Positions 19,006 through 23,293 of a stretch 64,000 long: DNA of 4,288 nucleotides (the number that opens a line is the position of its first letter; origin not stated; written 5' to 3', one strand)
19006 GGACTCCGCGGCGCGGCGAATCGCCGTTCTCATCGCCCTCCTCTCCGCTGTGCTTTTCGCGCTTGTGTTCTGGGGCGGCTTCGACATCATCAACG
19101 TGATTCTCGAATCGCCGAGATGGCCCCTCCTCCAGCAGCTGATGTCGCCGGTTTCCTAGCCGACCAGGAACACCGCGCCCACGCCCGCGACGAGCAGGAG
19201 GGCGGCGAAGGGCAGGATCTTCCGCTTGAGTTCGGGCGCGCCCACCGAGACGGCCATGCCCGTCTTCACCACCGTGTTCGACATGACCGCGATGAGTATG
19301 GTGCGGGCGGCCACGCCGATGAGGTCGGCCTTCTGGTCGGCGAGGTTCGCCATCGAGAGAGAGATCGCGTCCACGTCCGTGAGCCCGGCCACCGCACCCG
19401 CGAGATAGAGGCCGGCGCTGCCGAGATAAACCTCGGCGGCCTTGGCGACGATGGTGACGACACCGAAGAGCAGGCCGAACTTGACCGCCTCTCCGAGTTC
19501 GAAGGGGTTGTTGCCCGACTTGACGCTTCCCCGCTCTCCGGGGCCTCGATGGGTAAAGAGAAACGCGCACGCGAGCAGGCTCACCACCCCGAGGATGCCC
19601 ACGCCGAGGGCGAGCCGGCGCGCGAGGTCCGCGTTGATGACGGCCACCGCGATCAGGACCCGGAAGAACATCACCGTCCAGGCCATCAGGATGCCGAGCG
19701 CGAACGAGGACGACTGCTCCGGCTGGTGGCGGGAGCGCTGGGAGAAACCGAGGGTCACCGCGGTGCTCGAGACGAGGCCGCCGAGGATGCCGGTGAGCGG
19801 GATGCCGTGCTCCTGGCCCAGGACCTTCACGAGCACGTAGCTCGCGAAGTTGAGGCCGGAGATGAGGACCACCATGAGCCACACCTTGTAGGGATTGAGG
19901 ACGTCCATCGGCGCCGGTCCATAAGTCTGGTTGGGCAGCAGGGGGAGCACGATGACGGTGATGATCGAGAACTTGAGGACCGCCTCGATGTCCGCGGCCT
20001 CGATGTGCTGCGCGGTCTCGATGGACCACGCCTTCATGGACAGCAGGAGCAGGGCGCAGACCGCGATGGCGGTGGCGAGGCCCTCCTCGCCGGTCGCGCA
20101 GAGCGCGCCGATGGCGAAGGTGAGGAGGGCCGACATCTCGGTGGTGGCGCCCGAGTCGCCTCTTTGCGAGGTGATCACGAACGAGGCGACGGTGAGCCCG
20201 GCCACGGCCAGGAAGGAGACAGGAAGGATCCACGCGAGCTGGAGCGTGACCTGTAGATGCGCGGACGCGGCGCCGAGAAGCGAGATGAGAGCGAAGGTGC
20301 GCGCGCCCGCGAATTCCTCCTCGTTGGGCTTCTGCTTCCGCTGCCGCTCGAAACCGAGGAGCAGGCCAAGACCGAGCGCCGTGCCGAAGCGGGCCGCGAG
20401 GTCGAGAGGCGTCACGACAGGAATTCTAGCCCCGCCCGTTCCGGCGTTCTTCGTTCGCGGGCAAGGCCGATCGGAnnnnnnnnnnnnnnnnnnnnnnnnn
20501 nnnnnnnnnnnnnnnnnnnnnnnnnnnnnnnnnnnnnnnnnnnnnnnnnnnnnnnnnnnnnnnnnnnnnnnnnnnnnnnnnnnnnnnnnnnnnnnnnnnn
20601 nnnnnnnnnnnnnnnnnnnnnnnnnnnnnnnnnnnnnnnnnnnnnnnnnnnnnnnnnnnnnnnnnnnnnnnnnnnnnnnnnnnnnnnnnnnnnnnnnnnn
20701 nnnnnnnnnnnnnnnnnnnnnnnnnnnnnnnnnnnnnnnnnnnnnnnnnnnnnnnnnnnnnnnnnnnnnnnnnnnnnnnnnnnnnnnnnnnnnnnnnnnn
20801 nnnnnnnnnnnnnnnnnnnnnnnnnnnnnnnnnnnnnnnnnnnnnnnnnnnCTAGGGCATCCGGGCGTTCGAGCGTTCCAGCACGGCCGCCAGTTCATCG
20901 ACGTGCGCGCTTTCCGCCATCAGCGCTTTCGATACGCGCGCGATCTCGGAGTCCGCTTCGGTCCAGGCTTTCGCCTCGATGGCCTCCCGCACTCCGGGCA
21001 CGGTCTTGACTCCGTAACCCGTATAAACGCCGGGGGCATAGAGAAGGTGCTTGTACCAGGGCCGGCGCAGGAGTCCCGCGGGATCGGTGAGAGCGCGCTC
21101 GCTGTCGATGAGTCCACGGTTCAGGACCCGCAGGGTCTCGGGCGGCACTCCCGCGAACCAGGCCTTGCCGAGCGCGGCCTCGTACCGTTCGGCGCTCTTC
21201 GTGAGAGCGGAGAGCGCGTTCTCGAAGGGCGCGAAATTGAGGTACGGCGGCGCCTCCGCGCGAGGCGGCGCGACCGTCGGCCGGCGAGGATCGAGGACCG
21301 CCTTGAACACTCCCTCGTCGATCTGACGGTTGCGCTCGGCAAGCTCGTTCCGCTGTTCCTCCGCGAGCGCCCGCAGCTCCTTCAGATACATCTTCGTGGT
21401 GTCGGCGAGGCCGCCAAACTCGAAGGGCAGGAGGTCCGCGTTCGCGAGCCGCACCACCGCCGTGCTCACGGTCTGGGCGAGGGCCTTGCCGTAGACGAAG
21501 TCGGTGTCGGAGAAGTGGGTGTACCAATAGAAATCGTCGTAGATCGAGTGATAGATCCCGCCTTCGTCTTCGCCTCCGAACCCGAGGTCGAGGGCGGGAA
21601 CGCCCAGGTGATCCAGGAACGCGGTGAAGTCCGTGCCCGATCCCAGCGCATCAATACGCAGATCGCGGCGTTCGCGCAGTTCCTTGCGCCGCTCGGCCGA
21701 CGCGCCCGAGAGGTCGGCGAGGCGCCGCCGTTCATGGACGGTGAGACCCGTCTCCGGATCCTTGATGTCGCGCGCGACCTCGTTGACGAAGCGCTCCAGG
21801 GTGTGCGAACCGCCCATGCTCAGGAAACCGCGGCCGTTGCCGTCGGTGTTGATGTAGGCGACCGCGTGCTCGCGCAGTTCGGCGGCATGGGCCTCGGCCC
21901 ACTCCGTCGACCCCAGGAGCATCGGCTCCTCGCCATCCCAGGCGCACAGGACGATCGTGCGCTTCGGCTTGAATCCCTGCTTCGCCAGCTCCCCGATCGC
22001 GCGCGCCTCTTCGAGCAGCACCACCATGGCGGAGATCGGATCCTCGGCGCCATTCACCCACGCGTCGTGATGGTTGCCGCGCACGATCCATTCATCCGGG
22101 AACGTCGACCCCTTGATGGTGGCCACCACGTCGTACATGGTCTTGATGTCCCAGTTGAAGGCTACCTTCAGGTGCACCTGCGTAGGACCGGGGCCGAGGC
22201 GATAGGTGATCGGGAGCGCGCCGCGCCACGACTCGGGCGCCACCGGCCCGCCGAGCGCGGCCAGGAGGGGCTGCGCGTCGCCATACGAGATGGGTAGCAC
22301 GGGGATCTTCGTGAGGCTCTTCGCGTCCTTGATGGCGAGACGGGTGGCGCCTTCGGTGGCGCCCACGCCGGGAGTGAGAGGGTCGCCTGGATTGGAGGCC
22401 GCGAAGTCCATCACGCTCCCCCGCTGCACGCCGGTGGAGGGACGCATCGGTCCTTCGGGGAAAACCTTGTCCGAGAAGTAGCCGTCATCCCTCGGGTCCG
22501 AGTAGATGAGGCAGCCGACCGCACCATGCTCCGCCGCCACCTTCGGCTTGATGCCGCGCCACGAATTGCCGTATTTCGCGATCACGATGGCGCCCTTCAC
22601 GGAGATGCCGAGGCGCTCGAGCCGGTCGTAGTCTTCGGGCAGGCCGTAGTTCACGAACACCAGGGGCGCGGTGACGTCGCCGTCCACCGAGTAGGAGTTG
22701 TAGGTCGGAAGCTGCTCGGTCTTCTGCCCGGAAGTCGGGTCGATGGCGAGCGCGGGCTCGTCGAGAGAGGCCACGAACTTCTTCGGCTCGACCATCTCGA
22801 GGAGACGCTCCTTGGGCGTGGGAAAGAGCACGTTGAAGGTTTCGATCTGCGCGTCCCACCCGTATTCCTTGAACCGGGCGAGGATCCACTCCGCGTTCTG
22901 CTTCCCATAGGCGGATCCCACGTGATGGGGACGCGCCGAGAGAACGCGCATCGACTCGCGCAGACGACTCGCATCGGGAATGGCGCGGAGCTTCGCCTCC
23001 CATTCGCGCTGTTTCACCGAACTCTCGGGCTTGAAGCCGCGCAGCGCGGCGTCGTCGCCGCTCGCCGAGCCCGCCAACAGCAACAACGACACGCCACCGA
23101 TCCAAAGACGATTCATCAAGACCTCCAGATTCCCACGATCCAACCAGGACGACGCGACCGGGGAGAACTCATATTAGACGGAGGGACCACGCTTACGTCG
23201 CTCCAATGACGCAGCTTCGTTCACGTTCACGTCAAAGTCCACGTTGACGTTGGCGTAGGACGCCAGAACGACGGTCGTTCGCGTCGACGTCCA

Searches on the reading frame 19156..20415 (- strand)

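Call 21: search_protein_families(library=pfam, proteins=[window:19156-20415:-], max_evalue=0.00001)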
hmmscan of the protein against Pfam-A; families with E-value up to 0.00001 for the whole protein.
window:19156-20415:- (419 aa): 2 families
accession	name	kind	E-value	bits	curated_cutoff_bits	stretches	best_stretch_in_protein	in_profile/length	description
PF13194.11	DUF4010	-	1.9e-64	217.7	30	1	183-392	1-210/210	Domain of unknown function (DUF4010)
PF02308.21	MgtC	-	5.2e-19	69.2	31.4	1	12-129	3-116/121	MgtC family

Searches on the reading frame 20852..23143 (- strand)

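Call 21: search_protein_families(library=pfam, proteins=[window:20852-23143:-], max_evalue=0.00001)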
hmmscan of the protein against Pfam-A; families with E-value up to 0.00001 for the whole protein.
window:20852-23143:- (763 aa): 3 families
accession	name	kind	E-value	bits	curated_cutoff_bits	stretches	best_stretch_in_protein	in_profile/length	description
PF04253.20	TFR_dimer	-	8.6e-24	84.3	27.1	1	635-743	1-115/121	Transferrin receptor-like dimerisation domain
PF04389.22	Peptidase_M28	-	1.7e-17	64.2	21.3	1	339-538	2-174/193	Peptidase family M28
PF02225.27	PA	-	1.5e-08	35.1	23.9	1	157-243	1-91/95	PA domain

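Call 87: search_protein_families(library=ncbifam, proteins=[window:20852-23143:-], max_evalue=1e-10)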
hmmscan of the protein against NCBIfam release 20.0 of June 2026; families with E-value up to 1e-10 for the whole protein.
window:20852-23143:- (763 aa): 0 families
